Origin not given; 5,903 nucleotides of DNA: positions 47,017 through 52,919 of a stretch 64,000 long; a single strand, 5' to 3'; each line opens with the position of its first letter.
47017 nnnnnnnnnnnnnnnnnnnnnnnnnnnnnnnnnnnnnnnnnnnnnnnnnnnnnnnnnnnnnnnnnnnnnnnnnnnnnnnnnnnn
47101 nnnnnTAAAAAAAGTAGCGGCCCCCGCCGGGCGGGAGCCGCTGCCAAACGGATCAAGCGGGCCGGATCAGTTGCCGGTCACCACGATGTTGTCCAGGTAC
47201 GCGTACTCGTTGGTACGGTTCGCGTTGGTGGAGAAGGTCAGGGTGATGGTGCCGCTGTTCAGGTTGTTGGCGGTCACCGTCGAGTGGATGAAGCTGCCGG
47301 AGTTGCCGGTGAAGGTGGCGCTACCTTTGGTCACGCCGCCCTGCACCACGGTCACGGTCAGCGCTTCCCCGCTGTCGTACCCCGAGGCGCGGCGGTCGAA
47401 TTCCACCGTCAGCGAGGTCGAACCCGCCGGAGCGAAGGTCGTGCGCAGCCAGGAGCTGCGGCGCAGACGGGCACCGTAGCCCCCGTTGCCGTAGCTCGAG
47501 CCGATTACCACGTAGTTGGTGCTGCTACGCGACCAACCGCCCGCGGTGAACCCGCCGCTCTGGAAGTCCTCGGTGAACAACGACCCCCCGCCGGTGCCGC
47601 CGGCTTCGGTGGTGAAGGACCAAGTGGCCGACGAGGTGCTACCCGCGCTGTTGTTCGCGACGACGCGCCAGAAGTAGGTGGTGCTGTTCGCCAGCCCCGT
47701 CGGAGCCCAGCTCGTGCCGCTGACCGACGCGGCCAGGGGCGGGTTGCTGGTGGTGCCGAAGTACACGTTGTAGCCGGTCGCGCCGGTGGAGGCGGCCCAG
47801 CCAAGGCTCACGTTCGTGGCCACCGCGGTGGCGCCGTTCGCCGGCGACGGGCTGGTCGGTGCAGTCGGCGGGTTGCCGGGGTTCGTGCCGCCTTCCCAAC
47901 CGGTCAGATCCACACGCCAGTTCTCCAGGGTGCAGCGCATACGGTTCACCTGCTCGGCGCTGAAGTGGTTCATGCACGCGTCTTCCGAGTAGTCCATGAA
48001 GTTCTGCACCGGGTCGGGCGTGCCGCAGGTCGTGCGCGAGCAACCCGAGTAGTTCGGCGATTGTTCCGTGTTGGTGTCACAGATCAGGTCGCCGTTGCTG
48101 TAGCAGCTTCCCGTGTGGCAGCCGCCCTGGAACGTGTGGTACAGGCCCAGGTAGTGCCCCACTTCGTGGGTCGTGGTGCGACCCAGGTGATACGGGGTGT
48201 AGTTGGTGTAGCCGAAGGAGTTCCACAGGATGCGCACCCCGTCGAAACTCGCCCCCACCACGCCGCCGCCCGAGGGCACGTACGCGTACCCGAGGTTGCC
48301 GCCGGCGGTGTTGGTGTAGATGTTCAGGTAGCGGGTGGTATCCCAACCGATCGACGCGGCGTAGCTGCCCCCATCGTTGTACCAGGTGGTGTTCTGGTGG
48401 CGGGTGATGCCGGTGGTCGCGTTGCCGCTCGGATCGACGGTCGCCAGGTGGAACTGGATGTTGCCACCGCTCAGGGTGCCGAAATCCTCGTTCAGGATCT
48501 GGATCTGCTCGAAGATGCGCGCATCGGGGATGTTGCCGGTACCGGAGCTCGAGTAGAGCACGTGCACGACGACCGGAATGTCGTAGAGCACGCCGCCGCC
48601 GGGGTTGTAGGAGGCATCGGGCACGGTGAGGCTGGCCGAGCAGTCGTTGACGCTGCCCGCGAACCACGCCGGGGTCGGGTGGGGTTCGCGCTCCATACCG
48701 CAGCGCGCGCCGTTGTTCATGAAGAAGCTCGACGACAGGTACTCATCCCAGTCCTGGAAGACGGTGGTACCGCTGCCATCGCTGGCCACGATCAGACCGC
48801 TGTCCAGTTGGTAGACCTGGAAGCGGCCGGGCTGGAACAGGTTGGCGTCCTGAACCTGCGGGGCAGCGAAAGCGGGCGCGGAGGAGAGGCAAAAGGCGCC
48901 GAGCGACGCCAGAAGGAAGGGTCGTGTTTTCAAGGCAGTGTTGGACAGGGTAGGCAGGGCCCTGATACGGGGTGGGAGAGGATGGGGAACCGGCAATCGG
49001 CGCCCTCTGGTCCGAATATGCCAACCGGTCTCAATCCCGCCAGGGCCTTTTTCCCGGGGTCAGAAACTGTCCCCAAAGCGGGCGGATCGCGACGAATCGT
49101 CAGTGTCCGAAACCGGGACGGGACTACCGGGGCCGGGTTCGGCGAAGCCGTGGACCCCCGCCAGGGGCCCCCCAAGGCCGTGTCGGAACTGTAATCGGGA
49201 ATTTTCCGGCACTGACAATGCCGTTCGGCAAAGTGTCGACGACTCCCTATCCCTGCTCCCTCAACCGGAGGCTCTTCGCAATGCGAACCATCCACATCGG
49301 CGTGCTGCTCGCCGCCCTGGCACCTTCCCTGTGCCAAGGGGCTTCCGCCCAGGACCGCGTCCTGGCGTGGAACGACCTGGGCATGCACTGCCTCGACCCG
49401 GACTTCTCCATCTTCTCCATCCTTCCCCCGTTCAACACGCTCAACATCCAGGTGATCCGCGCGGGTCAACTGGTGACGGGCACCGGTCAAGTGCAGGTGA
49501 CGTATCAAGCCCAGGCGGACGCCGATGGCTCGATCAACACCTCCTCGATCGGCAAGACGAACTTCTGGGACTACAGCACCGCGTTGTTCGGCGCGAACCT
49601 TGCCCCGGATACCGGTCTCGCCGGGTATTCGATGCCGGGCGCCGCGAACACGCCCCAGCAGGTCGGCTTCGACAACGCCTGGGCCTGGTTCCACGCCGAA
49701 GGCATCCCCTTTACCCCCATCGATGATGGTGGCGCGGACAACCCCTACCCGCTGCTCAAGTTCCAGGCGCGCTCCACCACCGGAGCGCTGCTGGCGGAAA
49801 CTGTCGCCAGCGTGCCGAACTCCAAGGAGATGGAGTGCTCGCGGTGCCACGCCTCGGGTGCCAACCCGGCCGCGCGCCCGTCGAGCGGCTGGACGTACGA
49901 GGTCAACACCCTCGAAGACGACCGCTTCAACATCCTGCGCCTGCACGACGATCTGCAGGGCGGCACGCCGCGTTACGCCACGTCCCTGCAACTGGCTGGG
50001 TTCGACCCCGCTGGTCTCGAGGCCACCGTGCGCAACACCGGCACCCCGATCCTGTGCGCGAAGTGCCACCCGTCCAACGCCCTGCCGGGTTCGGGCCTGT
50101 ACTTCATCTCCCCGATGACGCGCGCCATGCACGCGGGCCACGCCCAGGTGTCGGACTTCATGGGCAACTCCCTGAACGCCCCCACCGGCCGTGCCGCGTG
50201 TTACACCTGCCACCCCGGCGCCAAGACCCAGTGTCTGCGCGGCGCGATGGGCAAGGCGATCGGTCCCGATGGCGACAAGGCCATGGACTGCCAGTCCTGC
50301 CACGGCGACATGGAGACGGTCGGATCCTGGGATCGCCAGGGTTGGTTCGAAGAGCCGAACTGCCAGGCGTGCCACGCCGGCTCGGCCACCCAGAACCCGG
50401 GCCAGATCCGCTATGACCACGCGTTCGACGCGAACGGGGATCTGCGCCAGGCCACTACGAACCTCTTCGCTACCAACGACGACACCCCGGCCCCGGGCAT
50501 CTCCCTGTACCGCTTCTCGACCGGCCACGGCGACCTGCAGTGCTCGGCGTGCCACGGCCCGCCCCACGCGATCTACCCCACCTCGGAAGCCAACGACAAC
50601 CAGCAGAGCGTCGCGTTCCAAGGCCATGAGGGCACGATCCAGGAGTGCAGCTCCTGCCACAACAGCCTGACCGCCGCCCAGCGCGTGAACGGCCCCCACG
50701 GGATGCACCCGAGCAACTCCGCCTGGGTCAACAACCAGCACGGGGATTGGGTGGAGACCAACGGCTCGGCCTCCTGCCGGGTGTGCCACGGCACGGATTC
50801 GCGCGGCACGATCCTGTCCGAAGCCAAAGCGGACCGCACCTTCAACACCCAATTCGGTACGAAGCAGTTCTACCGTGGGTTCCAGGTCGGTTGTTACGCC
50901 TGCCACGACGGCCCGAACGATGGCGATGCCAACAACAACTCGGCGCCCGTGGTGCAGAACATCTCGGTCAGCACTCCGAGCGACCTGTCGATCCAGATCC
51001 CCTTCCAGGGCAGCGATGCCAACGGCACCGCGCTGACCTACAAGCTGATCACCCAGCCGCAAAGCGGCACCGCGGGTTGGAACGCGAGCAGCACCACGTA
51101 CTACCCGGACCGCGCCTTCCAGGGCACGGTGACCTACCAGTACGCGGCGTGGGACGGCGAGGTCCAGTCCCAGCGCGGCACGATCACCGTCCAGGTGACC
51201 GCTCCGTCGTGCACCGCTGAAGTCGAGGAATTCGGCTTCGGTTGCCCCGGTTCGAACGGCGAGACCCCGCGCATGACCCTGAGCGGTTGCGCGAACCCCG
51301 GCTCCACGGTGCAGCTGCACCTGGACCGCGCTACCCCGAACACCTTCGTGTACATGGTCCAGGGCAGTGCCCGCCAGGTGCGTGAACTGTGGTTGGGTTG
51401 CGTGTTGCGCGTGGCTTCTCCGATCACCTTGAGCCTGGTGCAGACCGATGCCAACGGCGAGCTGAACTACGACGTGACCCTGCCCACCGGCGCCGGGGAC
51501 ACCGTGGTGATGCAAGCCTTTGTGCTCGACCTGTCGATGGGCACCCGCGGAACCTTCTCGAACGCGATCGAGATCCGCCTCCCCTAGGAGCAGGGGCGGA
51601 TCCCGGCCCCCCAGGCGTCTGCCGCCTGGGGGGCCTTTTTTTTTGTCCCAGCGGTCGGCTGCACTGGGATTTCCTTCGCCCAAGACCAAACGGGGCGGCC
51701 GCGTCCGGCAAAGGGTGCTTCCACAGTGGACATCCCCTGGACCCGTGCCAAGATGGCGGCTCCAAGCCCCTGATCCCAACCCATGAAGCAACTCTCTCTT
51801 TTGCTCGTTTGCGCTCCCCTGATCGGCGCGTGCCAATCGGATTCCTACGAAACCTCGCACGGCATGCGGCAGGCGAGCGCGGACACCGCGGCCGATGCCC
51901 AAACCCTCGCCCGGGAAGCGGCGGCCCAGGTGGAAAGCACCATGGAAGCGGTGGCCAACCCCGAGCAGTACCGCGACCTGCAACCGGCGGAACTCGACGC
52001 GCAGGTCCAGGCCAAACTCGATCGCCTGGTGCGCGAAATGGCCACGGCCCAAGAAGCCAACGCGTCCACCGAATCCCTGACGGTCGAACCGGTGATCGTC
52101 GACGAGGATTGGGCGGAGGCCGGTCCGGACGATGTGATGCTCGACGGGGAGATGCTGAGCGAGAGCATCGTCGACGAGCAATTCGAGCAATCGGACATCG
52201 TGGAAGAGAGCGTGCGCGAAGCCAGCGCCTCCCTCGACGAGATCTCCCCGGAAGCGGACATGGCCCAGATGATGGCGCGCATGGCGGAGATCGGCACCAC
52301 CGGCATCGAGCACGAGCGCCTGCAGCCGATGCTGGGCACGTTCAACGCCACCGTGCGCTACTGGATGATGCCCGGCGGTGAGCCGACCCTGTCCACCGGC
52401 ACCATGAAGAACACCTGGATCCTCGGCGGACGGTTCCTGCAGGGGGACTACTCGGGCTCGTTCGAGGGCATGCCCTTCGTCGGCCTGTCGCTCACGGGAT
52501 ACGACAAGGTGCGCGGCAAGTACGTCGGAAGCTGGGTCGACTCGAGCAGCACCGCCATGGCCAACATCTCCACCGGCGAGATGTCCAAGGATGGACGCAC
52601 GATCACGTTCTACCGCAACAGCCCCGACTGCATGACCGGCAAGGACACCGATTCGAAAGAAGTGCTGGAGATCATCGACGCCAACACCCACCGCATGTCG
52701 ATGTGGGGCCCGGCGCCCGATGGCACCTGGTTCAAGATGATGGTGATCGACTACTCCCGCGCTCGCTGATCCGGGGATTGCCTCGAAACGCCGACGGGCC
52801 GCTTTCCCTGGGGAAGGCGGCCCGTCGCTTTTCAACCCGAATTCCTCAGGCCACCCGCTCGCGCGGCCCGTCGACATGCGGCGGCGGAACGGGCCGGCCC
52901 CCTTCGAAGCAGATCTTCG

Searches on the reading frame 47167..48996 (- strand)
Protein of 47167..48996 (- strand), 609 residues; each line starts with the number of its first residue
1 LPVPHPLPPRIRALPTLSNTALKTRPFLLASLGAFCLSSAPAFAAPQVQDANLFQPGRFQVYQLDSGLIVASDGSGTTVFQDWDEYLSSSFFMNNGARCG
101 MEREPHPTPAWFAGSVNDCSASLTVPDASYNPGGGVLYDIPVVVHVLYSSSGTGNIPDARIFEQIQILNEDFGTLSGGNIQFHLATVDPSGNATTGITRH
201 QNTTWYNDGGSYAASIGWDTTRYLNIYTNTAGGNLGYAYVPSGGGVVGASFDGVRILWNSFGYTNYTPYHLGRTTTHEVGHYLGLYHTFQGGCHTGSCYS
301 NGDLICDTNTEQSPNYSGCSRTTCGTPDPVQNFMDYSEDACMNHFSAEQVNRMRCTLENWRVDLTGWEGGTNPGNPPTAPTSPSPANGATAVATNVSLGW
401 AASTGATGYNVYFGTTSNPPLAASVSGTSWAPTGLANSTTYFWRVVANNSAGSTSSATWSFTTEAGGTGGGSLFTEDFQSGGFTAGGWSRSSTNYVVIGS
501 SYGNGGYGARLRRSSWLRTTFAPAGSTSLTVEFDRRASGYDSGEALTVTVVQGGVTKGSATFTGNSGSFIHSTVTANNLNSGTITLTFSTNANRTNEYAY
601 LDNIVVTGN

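Call 75: search_protein_families(library=pfam, proteins=[window:47167-48996:-], max_evalue=0.00001)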
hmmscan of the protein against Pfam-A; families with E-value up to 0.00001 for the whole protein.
window:47167-48996:- (609 aa): 1 family
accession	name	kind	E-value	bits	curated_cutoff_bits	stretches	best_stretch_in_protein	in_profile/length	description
PF05572.19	Peptidase_M43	-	9e-21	74.8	23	1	216-357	10-151/152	Pregnancy-associated plasma protein-A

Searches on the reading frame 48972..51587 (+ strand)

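Call 75: search_protein_families(library=pfam, proteins=[window:48972-51587:+], max_evalue=0.00001)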
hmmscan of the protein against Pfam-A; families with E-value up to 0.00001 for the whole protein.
window:48972-51587:+ (871 aa): 3 families
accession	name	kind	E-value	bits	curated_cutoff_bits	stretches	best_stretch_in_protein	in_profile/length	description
PF14522.11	Cytochrome_C7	-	1e-10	41.7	24.8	0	597-651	10-54/67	Cytochrome c7 and related cytochrome c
PF22113.1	Mtrc-MtrF_II-IV_dom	-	1e-09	38.6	30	1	439-610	8-167/176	Outer membrane cytochrome MtrC/MtrF-like, domains II/IV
PF17963.7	Big_9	-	3.4e-09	37.9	23.6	1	656-740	1-88/89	Bacterial Ig domain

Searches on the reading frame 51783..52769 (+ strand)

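Call 75: search_protein_families(library=pfam, proteins=[window:51783-52769:+], max_evalue=0.00001)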
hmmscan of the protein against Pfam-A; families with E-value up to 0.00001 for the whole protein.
window:51783-52769:+ (328 aa): 1 family
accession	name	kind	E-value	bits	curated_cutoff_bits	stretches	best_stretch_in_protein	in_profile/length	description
PF07617.17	DUF1579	-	3.9e-37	128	25.2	1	174-326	3-155/155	Protein of unknown function (DUF1579)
